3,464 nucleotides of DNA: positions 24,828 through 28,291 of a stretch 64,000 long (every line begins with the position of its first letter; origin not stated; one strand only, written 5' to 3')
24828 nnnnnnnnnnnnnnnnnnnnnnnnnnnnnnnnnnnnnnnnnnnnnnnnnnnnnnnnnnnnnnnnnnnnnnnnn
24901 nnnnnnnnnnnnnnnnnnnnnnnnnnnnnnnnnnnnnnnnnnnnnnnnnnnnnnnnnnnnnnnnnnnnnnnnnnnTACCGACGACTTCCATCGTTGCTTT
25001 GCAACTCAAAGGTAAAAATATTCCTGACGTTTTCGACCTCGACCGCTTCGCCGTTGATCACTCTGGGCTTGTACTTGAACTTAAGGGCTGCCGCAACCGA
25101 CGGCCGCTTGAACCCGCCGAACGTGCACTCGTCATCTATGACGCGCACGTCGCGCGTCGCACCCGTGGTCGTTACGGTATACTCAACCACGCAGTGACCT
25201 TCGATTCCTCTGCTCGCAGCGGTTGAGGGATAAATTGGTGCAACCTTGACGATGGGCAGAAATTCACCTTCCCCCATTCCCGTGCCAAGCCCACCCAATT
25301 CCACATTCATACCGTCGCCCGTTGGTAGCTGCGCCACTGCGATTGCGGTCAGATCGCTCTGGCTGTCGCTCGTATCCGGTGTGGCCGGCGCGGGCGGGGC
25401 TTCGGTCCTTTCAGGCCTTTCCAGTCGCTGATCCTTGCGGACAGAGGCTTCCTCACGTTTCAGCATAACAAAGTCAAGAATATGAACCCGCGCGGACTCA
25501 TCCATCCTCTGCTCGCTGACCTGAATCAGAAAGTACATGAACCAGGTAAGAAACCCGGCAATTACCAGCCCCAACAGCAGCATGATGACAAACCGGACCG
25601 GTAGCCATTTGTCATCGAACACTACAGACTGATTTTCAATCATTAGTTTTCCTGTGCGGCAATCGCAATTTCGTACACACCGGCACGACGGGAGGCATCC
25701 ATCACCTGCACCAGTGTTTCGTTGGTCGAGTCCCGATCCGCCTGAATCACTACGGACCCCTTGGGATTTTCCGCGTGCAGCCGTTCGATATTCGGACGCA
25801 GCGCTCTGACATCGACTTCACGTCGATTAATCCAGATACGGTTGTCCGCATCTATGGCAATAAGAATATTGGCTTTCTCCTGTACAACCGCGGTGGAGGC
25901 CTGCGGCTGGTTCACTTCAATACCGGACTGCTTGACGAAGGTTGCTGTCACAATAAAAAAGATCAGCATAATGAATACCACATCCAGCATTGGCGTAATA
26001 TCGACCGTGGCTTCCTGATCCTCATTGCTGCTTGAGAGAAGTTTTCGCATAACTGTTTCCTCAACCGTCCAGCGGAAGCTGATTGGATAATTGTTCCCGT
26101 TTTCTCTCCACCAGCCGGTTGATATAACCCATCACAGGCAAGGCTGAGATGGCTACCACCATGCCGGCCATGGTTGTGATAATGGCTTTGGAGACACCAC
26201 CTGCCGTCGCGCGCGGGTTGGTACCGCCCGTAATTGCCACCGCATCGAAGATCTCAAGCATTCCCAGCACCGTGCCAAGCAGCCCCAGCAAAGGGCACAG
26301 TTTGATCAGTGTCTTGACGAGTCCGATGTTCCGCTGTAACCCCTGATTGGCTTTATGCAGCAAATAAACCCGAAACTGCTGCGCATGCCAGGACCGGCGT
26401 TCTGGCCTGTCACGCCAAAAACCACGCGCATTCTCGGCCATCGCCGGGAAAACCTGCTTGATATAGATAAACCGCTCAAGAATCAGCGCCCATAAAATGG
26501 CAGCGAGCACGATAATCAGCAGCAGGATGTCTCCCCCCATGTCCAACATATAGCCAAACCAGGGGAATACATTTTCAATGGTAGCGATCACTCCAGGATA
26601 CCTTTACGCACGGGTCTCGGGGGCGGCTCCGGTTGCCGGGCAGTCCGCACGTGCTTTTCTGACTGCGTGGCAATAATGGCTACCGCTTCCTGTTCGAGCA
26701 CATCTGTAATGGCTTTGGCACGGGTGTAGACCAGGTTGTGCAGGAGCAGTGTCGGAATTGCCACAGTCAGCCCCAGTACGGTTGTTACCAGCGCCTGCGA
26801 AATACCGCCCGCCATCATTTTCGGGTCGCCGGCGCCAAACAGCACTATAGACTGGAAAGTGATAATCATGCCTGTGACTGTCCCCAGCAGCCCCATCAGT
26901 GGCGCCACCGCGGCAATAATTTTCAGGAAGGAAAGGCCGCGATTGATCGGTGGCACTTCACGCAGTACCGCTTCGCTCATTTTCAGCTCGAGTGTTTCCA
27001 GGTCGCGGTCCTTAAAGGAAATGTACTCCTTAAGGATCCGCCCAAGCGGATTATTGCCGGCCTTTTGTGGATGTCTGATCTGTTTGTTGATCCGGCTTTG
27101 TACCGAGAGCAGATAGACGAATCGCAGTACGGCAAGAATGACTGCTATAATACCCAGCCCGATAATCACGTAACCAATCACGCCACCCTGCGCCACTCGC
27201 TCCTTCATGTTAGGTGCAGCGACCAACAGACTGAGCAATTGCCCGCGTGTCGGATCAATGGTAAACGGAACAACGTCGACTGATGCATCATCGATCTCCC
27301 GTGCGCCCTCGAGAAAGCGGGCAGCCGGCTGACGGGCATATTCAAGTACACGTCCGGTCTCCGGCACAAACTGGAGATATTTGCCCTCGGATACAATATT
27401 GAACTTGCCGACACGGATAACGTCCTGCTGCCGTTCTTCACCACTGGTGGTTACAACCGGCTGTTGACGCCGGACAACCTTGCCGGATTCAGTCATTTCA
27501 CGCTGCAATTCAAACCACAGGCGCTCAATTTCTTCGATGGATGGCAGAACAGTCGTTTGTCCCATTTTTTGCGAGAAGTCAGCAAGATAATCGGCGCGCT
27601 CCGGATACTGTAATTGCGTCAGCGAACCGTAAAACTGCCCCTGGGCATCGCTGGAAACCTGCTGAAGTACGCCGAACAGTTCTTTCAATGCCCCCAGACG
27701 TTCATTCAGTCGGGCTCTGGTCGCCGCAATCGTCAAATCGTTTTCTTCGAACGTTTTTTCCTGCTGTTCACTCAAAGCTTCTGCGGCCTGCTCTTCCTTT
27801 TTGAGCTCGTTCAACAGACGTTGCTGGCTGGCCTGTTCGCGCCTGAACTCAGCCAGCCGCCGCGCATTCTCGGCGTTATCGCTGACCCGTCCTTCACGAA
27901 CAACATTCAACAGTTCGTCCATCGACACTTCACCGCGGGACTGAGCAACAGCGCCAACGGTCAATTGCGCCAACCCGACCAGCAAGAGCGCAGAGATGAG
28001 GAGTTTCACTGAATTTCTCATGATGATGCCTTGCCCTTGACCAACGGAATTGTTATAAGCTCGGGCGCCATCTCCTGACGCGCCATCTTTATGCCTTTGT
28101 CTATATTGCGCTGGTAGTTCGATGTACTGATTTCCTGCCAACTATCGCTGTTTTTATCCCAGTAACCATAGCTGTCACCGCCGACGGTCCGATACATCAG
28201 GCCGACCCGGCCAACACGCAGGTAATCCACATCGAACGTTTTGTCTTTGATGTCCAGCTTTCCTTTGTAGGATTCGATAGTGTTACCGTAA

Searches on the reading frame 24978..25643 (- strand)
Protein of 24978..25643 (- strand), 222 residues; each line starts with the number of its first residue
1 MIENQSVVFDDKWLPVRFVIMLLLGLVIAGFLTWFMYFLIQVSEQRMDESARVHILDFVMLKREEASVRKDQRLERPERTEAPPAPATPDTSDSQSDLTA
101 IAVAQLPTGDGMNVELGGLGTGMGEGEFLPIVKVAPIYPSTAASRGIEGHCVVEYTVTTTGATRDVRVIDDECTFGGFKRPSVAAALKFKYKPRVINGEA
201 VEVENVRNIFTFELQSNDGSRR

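Call 59: search_protein_families(library=pfam, proteins=[window:24978-25643:-], max_evalue=0.00001)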
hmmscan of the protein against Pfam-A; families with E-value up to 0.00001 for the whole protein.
window:24978-25643:- (222 aa): 1 family
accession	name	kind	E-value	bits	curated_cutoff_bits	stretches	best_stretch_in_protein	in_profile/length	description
PF03544.19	TonB_C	-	2.2e-11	44.5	24.6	1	135-213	2-78/79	Gram-negative bacterial TonB protein C-terminal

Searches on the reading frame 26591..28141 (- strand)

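Call 59: search_protein_families(library=pfam, proteins=[window:26591-28141:-], max_evalue=0.00001)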
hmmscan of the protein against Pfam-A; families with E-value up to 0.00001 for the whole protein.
window:26591-28141:- (517 aa): 1 family
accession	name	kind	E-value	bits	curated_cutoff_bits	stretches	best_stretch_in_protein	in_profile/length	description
PF01618.21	MotA_ExbB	-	3e-30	105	22.9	1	363-483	3-126/127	MotA/TolQ/ExbB proton channel family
